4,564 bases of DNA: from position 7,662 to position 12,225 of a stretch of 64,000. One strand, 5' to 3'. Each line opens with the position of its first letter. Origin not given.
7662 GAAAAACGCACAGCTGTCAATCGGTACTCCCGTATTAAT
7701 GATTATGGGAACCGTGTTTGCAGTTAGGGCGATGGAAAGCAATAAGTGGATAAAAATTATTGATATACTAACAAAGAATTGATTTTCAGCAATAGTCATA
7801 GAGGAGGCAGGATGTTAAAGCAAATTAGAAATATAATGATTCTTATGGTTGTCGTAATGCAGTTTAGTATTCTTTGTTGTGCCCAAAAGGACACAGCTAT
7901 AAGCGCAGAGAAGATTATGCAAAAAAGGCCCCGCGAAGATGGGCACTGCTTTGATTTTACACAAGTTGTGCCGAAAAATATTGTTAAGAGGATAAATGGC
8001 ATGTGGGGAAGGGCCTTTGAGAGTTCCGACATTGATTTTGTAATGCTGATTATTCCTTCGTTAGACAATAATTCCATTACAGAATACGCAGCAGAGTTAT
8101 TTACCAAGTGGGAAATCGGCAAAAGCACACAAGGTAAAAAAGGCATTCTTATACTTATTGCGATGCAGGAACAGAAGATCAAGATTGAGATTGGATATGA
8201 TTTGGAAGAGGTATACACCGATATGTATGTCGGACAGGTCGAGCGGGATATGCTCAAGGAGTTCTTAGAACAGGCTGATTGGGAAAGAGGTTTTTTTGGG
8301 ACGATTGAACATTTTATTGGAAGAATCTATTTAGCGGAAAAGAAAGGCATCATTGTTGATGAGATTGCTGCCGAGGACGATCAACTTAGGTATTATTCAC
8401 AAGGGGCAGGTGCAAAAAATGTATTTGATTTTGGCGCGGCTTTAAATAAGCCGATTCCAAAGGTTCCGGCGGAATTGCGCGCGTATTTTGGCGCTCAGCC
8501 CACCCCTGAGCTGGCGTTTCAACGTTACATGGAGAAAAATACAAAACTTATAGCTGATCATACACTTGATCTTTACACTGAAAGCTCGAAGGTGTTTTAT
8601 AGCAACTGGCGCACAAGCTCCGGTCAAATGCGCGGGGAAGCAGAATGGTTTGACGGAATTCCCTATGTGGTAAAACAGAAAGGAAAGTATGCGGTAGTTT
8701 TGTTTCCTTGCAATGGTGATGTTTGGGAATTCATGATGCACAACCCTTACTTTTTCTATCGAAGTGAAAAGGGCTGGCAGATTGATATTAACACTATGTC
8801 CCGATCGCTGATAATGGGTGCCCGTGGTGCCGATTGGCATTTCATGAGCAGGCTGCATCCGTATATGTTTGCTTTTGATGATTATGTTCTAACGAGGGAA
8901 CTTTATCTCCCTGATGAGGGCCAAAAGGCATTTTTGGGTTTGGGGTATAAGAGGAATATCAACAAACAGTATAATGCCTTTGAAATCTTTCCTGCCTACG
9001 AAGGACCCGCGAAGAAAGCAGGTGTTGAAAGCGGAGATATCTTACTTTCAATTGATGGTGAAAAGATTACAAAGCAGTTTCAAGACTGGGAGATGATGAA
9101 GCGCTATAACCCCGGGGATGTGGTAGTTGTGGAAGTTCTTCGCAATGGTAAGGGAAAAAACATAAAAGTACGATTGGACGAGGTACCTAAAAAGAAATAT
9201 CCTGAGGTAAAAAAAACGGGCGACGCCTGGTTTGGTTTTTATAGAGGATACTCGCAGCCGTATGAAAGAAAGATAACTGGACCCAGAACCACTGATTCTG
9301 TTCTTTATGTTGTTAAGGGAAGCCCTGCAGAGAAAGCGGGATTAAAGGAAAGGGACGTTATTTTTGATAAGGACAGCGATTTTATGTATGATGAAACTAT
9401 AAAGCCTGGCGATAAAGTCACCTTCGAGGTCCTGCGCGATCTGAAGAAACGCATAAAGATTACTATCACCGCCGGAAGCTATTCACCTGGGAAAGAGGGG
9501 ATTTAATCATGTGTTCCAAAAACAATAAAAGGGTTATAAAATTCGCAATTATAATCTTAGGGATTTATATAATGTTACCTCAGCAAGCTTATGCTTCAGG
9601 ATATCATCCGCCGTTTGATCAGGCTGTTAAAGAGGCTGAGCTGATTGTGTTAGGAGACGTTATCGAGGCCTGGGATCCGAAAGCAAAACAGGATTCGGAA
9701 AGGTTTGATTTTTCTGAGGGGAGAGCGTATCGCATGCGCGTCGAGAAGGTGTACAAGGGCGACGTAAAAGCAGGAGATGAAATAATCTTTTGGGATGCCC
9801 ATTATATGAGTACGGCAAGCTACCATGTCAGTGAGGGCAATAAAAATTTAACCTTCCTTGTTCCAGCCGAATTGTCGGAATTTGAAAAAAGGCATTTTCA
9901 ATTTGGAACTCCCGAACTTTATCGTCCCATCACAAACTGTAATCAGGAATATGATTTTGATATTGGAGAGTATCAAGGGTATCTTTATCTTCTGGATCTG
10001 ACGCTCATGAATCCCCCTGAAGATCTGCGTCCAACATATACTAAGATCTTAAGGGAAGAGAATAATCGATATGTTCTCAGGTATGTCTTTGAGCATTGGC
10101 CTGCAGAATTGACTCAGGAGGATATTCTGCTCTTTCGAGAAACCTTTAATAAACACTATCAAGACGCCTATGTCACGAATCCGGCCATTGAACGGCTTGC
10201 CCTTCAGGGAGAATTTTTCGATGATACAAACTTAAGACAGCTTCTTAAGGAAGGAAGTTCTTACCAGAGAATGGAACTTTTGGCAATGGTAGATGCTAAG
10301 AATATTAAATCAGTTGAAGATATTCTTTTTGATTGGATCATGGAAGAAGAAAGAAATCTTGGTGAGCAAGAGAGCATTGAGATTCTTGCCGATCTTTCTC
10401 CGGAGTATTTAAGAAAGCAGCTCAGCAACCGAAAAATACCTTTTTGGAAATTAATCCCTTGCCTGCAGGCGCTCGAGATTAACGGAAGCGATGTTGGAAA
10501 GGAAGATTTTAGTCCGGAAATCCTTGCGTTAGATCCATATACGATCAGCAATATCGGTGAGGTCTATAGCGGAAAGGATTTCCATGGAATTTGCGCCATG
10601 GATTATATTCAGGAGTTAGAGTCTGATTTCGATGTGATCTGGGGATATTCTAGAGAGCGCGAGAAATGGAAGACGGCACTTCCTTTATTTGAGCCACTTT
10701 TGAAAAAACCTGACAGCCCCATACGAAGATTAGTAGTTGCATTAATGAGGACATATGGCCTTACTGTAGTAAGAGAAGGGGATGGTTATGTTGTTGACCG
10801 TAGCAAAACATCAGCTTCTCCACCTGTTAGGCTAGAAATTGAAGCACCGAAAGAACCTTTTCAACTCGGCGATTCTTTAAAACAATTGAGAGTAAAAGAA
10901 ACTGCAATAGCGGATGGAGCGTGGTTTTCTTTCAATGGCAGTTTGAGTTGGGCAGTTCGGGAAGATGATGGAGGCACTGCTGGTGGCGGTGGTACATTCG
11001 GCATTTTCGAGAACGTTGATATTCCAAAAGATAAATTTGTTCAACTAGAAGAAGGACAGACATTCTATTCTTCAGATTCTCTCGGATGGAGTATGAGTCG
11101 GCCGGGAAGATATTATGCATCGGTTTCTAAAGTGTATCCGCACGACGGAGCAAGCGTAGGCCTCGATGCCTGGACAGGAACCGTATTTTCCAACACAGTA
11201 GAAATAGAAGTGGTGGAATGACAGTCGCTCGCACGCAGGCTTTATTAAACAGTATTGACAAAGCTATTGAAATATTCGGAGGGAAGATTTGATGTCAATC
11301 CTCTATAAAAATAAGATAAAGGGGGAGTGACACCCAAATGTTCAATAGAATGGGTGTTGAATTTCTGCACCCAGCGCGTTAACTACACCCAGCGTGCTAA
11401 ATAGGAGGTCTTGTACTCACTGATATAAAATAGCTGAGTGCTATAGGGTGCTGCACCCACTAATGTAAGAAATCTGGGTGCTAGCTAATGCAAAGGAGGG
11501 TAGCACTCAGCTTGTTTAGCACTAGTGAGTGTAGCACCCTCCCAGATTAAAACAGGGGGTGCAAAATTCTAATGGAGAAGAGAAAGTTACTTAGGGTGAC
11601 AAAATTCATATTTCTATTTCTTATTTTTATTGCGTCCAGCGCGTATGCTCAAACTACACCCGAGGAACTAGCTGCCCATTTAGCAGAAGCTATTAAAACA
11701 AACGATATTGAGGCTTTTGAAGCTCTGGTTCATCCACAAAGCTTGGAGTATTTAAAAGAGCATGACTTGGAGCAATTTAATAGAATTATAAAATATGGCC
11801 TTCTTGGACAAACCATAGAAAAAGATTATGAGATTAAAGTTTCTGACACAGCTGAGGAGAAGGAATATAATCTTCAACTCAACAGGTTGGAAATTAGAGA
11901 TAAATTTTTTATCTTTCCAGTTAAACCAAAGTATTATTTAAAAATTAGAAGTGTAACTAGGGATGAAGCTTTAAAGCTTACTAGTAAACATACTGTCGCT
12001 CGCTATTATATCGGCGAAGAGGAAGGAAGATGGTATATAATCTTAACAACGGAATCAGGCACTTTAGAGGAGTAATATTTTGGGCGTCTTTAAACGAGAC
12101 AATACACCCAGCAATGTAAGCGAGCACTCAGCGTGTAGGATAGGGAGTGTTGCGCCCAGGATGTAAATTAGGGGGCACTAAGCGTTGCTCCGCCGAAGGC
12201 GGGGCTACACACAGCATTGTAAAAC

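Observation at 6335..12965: Unrelated small genes share a conserved leader and start context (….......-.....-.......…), and one leader is an expanded version of another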

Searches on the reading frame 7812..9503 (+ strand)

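Call 19: search_protein_families(library=pfam, proteins=[window:7812-9503:+], max_evalue=0.01)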
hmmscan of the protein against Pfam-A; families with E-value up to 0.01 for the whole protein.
window:7812-9503:+ (564 aa): 4 families
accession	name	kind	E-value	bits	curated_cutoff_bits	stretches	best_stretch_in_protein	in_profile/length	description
PF04536.20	TPM_phosphatase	-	2.2e-21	76.6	22.1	1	48-166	3-120/125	TPM domain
PF13180.12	PDZ_2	-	3.6e-15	56.5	27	1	397-455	22-80/80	PDZ domain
PF17820.7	PDZ_6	-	4.8e-15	55.5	27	2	397-444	8-54/54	PDZ domain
PF00595.29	PDZ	-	4.2e-06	27.5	23.2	1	375-422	12-60/81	PDZ domain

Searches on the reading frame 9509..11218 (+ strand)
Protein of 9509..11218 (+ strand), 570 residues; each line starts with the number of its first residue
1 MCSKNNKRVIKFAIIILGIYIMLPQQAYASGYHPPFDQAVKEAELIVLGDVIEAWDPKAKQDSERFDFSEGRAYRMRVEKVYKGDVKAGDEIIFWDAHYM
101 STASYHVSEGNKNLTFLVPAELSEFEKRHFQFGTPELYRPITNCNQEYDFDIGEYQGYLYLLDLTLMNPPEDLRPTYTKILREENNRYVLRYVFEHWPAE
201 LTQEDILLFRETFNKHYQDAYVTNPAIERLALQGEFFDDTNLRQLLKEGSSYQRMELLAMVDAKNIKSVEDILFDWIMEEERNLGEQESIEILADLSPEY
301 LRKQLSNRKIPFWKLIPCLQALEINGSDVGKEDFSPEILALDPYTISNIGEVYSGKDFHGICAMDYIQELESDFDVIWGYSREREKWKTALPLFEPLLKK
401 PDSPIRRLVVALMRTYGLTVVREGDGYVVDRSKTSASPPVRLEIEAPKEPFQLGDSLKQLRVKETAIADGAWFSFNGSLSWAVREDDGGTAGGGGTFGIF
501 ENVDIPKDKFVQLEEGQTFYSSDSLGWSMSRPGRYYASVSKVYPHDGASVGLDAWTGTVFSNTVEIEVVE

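Call 19: search_protein_families(library=pfam, proteins=[window:9509-11218:+], max_evalue=0.01)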
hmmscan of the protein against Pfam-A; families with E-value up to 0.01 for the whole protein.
window:9509-11218:+ (570 aa): 0 families

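Call 23: find_homologous_proteins(query=window:9509-11218:+, max_evalue=0.001)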
Query window:9509-11218:+ (570 aa): 15 proteins with E <= 0.001 among 8000 candidates.
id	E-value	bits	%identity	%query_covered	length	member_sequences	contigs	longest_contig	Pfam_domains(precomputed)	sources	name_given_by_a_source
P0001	0.0e+0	1269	100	96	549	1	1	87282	-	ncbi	ncbi:hypothetical protein ACFL1E_00875 [Candidatus Omnitrophota bacterium]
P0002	5.5e-181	621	51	99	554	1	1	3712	-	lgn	-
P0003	2.8e-170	586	51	98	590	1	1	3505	-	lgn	-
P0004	1.7e-168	580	50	95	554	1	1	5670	-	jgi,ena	jgi:hypothetical protein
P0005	1.2e-143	498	43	97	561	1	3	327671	-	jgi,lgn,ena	-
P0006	3.9e-139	483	44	98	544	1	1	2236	-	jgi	jgi:hypothetical protein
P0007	4.3e-139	483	42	98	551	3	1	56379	-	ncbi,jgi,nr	ncbi:MAG: hypothetical protein JRJ87_02785 [Deltaproteobacteria bacterium]|nr:hypothetical protein [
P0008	8.2e-139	482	42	97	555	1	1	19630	-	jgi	jgi:hypothetical protein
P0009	2.5e-133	464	42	95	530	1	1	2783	-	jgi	-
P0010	1.5e-131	458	42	98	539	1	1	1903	-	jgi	jgi:hypothetical protein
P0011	1.5e-126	442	41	99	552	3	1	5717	-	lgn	-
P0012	1.2e-121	425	40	95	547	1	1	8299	-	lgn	-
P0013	1.7e-108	382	38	98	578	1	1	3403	-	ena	-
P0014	4.2e-108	381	38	99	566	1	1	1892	-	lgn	-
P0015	4.7e-93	331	34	98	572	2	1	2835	-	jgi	jgi:hypothetical protein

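Call 24: find_encoding_contigs(protein=P0005, flank=10000, max_places=3)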
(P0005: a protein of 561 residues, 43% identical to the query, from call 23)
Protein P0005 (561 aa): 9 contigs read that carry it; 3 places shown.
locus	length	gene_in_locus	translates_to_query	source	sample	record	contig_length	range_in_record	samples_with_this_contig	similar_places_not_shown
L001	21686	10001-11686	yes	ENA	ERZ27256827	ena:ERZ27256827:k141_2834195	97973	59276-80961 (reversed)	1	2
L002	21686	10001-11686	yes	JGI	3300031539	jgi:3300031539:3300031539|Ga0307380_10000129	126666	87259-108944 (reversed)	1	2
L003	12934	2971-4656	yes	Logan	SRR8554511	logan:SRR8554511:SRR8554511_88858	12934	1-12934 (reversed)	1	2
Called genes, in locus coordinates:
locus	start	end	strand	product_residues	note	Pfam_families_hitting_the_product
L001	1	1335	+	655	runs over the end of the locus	-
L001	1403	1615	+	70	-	-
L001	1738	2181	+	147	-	PF00572:Ribosomal_L13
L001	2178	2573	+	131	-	PF00380:Ribosomal_S9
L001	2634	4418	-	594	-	PF02743:dCache_1, PF00672:HAMP, PF13487:HD_5, PF01966:HD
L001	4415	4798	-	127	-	PF00072:Response_reg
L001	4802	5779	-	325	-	PF14346:DUF4398 (weak)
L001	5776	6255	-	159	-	PF04773:FecR (weak)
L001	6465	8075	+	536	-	PF06418:CTP_synth_N, PF00117:GATase, PF07722:Peptidase_C26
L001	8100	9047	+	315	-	PF03279:Lip_A_acyltrans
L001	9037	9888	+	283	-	PF00198:2-oxoacid_dh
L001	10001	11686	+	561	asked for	-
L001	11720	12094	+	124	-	-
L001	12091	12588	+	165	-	PF03968:LptD_N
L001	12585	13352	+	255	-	PF00005:ABC_tran, PF13304:AAA_21 (faint), PF12399:BCA_ABC_TP_C (weak)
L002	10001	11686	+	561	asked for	-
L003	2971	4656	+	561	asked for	-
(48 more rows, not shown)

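Call 25: find_encoding_contigs(protein=P0007, flank=10000, max_places=3)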
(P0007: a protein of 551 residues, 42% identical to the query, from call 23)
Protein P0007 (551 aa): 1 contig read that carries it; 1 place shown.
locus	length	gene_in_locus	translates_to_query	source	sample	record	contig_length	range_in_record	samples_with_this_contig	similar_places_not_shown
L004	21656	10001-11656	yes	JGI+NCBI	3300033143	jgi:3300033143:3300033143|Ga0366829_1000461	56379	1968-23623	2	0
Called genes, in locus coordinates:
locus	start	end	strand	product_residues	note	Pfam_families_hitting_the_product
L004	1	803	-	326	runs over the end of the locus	-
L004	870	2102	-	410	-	PF16822:ALGX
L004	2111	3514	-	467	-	PF03062:MBOAT, PF13813:MBOAT_2 (faint)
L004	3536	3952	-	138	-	-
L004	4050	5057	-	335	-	PF00478:IMPDH, PF03060:NMO, PF01070:FMN_dh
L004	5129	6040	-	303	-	PF01963:TraB_PrgY_gumN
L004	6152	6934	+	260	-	-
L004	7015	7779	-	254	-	PF01520:Amidase_3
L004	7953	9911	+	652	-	PF13855:LRR_8 (faint), PF23598:LRR_14, PF12799:LRR_4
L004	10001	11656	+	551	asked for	-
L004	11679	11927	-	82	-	-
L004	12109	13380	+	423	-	PF09587:PGA_cap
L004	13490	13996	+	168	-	PF03544:TonB_C (faint)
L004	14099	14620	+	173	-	-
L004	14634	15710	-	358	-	PF04389:Peptidase_M28 (weak), PF05343:Peptidase_M42 (faint), PF01546:Peptidase_M20, PF07687:M20_dimer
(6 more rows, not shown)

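Call 26: find_encoding_contigs(protein=P0008, flank=10000, max_places=3)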
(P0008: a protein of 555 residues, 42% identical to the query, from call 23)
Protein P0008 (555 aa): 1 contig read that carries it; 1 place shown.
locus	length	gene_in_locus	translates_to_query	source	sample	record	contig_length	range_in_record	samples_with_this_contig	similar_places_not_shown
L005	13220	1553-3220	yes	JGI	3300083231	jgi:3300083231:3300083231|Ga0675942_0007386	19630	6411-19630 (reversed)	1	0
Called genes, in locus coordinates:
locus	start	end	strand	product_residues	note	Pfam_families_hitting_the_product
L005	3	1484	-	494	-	?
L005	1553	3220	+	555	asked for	-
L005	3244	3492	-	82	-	-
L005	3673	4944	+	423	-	PF09587:PGA_cap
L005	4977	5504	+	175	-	-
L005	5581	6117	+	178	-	-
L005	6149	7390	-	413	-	PF09949:APP1_cat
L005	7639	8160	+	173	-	-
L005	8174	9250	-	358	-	PF04389:Peptidase_M28 (weak), PF05343:Peptidase_M42 (faint), PF01546:Peptidase_M20, PF07687:M20_dimer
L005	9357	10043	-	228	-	PF00072:Response_reg, PF00486:Trans_reg_C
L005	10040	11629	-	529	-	PF00512:HisKA, PF02518:HATPase_c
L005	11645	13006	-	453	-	PF00092:VWA, PF13519:VWA_2, PF13768:VWA_3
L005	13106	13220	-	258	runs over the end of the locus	-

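Call 37: find_encoding_contigs(protein=P0001, flank=10000, max_places=3)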
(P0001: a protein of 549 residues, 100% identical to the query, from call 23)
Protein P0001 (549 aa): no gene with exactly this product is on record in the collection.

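Call 42: find_encoding_contigs(protein=P0004, flank=10000, max_places=3)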
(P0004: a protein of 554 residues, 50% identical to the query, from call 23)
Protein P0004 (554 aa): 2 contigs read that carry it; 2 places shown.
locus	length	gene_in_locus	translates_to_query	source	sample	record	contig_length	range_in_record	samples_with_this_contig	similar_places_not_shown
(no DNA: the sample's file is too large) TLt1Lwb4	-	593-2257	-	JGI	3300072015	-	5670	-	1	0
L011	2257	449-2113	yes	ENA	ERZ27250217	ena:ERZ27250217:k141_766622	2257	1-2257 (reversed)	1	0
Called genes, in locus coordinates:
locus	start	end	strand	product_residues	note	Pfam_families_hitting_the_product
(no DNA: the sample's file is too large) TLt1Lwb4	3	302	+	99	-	?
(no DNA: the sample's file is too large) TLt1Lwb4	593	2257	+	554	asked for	-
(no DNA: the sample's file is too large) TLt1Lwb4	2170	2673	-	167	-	-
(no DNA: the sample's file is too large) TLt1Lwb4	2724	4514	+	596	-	PF01120:Alpha_L_fucos, PF14871:GHL6 (weak)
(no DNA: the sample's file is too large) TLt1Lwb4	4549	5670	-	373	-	?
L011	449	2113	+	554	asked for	-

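Call 63: find_encoding_contigs(protein=P0002, flank=10000, max_places=3)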
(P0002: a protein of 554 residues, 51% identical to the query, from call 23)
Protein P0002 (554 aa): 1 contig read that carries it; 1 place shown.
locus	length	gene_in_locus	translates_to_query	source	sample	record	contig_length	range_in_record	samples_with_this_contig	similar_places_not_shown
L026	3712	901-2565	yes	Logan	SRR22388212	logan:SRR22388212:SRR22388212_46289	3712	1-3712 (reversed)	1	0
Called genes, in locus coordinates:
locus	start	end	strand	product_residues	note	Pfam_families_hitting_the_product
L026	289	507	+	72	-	-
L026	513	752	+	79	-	PF07927:HicA_toxin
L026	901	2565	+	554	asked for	-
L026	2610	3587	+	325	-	-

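Call 64: find_encoding_contigs(protein=P0003, flank=10000, max_places=3)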
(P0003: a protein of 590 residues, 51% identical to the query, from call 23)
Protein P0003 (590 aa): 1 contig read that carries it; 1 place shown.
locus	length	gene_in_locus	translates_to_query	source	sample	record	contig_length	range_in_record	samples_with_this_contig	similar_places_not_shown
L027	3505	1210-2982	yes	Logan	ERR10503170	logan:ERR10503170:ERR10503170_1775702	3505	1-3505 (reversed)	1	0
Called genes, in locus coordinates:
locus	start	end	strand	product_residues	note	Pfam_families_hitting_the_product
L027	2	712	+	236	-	?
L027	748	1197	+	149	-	PF02367:TsaE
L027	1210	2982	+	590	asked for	-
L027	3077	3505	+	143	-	?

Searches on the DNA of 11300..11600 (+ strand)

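Call 81: search_dna_similar(query=window:11300-11600:+, collection=plasmids, mode=distant, max_evalue=0.01, max_rows=10)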
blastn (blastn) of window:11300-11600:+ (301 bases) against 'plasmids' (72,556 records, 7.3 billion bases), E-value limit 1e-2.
No match.

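Call 82: search_dna_similar(query=window:11300-11600:+, collection=phages, mode=distant, max_evalue=0.01, max_rows=10)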
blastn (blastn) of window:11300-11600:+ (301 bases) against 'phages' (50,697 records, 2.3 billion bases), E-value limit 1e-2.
No match.

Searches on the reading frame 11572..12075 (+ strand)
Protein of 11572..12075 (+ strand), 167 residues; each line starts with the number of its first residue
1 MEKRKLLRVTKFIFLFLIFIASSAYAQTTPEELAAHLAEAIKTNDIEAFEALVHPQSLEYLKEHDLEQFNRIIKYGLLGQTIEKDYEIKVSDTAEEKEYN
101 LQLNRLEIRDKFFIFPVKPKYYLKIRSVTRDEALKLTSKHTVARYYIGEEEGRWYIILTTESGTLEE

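Call 18: find_encoding_contigs(protein=window:11572-12075:+, flank=10000, max_places=10)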
Protein window:11572-12075:+ (167 aa): no gene with exactly this product is on record in the collection.

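Call 19: search_protein_families(library=pfam, proteins=[window:11572-12072:+], max_evalue=0.01)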
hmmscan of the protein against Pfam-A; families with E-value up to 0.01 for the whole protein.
window:11572-12072:+ (167 aa): 0 families

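Call 71: find_homologous_proteins(query=window:11572-12072:+, max_evalue=0.001)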
Query window:11572-12072:+ (167 aa): 1 proteins with E <= 0.001 among 77 candidates.
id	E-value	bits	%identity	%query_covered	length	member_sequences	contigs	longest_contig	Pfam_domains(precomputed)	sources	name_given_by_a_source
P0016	1.8e-101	355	100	100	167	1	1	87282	-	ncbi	ncbi:hypothetical protein ACFL1E_00880 [Candidatus Omnitrophota bacterium]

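Call 79: predict_structure(protein=window:11572-12072:+)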
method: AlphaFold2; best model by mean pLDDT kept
length: 167 residues; sequences in the alignment: 1
mean_pLDDT: 55.7   pTM: 0.54
mean pLDDT of the five models: 55.7, 44.4, 43.4, 39.5, 37.4
residues with pLDDT >= 90: 0; 70-90: 42; 50-70: 60; < 50: 65
segments of 3 or more residues with pLDDT < 50: 16-23, 66-112, 150-152, 163-167
pLDDT, mean of each block of 10 residues (from residue 1): 56 47 58 80 73 67 51 39 33 36 34 62 68 67 68 63 40
secondary structure, 60 per line:
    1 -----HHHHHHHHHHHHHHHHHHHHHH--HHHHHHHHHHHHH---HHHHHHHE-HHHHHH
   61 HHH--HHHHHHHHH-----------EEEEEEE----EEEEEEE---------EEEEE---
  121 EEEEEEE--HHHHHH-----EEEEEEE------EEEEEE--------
elements in order: H6-27 H30-42 H46-52 H55-63 H66-74 E86-92 E97-103 E113-117 E121-127 H130-135 E141-147 E154-159

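Call 99: search_protein_families(library=pfam, proteins=[window:11572-12072:+], max_evalue=10)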
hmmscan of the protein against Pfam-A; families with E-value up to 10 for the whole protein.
window:11572-12072:+ (167 aa): 2 families
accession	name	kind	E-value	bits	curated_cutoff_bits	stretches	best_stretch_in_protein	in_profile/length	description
PF24669.2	Ddi2_HDD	-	0.083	13.4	32.8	1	36-56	26-46/66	Ddi2 HDD domain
PF22813.1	TcaA_2nd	-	0.38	11.6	26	1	30-115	1-96/103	TcaA protein second domain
